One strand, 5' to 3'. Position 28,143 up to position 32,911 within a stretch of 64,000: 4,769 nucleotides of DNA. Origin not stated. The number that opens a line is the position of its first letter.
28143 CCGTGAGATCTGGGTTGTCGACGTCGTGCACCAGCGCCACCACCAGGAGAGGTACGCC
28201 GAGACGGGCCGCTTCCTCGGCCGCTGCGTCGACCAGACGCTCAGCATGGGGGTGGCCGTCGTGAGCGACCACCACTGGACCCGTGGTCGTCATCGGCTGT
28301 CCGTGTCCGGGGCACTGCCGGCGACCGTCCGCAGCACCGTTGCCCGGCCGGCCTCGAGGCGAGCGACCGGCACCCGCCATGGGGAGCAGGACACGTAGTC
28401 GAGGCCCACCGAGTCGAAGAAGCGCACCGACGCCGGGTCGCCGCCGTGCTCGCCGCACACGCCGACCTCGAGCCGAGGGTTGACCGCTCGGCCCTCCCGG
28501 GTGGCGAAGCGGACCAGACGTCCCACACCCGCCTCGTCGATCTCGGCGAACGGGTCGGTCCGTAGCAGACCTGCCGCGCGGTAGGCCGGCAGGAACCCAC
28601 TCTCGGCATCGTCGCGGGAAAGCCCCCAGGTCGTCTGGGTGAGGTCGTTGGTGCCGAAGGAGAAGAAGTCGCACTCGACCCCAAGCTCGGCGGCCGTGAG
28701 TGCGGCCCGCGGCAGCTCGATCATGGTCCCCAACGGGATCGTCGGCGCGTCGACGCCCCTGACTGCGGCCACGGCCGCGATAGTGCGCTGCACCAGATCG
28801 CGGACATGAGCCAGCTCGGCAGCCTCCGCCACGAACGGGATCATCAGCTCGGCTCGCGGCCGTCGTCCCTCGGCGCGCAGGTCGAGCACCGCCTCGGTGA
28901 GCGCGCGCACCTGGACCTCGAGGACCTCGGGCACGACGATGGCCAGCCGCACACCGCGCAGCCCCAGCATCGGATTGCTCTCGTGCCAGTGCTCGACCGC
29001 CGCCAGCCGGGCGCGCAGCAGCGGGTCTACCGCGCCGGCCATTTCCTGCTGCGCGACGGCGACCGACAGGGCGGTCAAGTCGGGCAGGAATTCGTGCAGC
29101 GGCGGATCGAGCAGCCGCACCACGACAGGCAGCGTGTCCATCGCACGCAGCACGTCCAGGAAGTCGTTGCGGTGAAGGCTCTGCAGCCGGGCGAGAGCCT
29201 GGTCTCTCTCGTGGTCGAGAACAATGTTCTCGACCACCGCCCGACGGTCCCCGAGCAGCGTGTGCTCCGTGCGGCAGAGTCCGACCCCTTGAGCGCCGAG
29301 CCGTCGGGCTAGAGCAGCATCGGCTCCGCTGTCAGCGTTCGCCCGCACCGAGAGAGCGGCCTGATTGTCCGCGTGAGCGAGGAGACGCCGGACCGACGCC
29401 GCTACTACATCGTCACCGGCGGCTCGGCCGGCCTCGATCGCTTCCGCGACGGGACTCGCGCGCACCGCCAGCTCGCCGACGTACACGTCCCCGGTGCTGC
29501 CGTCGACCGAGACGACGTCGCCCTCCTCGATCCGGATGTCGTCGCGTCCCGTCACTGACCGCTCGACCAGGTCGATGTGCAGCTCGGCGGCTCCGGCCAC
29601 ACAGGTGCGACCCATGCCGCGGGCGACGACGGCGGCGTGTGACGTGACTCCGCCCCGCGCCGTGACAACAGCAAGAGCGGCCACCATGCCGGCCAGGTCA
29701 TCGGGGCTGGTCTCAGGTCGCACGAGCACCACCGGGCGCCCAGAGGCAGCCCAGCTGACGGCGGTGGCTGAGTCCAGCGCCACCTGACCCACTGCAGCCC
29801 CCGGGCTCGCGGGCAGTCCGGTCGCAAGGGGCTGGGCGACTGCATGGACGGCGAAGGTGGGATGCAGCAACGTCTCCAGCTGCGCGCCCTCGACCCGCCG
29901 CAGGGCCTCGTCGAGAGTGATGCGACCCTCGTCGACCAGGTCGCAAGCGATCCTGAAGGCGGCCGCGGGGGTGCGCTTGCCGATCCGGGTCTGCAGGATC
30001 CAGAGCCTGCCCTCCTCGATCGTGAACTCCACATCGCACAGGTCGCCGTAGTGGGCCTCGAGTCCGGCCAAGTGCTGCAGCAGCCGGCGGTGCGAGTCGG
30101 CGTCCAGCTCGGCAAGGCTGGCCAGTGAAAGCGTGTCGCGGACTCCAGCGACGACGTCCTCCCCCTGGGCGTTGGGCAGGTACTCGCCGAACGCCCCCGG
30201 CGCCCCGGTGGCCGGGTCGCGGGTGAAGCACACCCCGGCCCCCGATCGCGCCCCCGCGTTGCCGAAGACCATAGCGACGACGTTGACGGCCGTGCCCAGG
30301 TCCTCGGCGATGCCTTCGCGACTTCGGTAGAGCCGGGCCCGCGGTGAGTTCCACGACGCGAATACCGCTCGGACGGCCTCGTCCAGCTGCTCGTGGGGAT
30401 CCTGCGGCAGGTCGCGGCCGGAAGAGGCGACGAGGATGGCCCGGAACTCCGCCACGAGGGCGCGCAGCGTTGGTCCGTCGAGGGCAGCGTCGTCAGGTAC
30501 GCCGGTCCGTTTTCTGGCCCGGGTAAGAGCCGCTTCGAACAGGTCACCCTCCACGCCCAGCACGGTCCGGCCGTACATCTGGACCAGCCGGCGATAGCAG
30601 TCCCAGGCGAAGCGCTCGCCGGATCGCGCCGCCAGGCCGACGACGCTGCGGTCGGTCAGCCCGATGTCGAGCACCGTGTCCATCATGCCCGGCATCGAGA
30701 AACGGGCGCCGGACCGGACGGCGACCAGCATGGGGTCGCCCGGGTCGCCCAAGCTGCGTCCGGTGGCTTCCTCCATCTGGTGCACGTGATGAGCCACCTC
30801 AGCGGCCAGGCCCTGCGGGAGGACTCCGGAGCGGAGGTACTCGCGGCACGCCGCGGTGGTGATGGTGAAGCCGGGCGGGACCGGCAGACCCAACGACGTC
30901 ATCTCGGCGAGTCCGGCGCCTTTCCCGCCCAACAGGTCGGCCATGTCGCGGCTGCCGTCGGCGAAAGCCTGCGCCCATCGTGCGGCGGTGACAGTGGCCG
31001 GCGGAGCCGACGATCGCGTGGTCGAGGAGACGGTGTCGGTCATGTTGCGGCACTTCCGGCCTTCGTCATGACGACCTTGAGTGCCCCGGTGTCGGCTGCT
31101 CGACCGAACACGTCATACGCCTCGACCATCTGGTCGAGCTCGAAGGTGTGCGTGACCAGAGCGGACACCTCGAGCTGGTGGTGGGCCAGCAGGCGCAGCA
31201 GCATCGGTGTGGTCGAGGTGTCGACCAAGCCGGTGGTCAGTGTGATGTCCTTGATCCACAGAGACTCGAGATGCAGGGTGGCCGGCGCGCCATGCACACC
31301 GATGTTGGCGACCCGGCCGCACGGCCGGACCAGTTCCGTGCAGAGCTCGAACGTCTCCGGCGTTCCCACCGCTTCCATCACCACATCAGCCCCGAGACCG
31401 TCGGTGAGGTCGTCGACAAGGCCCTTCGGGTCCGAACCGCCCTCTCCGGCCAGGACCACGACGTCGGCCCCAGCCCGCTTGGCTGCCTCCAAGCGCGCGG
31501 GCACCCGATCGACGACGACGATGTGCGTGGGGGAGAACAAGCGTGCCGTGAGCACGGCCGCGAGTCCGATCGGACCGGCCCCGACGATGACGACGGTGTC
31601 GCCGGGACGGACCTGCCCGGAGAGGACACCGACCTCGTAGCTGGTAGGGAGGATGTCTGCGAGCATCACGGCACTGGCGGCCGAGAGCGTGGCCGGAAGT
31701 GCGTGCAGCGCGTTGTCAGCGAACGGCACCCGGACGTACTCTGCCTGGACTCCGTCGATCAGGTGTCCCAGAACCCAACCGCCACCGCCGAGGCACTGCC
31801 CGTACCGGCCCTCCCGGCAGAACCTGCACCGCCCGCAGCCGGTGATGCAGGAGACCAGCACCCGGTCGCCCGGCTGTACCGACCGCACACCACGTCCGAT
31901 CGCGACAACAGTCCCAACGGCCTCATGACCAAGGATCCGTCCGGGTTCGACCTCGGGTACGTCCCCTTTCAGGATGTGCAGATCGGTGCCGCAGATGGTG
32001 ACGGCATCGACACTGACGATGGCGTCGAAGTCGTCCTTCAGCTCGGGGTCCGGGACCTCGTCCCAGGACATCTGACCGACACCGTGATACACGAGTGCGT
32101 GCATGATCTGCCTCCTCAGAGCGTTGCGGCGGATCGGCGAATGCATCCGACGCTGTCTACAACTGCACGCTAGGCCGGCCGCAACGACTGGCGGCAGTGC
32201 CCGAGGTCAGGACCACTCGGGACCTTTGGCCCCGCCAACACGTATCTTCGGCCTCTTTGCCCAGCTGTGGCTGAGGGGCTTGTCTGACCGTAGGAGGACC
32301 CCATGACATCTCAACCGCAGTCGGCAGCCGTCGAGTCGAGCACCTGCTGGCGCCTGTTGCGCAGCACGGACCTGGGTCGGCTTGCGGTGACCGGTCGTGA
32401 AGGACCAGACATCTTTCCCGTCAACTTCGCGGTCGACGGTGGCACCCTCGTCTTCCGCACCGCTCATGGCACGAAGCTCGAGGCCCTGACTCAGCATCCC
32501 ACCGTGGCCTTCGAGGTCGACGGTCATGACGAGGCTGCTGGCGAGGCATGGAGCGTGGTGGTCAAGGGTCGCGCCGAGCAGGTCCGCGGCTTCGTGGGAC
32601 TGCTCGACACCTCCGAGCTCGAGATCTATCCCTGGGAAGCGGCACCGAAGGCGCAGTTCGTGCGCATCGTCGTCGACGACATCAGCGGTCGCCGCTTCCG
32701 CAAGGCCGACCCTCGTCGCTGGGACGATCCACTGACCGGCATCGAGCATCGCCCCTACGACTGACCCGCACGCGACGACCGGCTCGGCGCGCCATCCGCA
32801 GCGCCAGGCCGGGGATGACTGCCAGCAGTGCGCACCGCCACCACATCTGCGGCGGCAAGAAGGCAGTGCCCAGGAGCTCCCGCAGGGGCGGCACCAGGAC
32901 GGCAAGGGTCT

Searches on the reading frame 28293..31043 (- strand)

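Call 36: search_protein_families(library=pfam, proteins=[window:28293-31043:-], max_evalue=0.00001)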
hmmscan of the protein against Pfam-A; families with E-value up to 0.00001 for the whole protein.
window:28293-31043:- (917 aa): 3 families
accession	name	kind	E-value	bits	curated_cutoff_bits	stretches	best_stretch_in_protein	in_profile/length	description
PF02896.24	PEP-utilizers_C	-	3.4e-68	230.4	22.8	1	550-899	6-289/293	PEP-utilising enzyme, PEP-binding domain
PF01326.24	PPDK_N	-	3.3e-47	161.8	27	3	77-302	75-215/328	Pyruvate phosphate dikinase, AMP/ATP-binding domain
PF00391.29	PEP-utilizers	-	2.2e-21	75.6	23.1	1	437-518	4-72/72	PEP-utilising enzyme, mobile domain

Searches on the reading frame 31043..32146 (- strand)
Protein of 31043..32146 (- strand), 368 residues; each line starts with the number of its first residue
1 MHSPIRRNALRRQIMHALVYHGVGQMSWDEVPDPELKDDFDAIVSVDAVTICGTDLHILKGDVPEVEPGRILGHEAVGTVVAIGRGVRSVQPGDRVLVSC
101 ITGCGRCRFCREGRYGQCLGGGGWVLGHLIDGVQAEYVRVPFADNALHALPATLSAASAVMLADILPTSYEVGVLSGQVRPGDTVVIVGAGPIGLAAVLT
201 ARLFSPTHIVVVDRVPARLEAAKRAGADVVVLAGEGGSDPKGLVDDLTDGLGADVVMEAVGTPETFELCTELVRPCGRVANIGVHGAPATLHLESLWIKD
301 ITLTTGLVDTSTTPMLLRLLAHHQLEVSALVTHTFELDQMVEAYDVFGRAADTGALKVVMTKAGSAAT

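Call 36: search_protein_families(library=pfam, proteins=[window:31043-32146:-], max_evalue=0.00001)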
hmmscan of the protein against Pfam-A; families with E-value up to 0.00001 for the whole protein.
window:31043-32146:- (368 aa): 2 families
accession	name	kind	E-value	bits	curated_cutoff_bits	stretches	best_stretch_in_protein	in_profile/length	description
PF08240.17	ADH_N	-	1.2e-26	93.4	23.5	1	41-143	4-97/104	Alcohol dehydrogenase GroES-like domain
PF00107.32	ADH_zinc_N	-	2.9e-22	79.4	31.8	1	192-319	1-126/129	Zinc-binding dehydrogenase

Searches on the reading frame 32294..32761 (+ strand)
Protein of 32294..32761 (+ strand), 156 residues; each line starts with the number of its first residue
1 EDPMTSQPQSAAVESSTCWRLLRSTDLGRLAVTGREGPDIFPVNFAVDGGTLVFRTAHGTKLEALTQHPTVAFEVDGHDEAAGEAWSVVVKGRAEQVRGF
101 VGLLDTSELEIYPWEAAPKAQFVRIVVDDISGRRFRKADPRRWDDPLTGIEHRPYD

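Call 75: search_protein_families(library=pfam, proteins=[window:32294-32761:+], max_evalue=0.001)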
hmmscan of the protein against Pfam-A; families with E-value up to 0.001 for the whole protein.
window:32294-32761:+ (156 aa): 2 families
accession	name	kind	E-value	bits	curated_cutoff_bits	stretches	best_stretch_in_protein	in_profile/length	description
PF12900.13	Pyridox_ox_2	-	4.5e-28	98.4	27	1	15-134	2-140/140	Pyridoxamine 5'-phosphate oxidase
PF01243.27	PNPOx_N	-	1.4e-05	25.9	28.1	1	21-98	8-77/120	Pyridoxamine 5'-phosphate oxidase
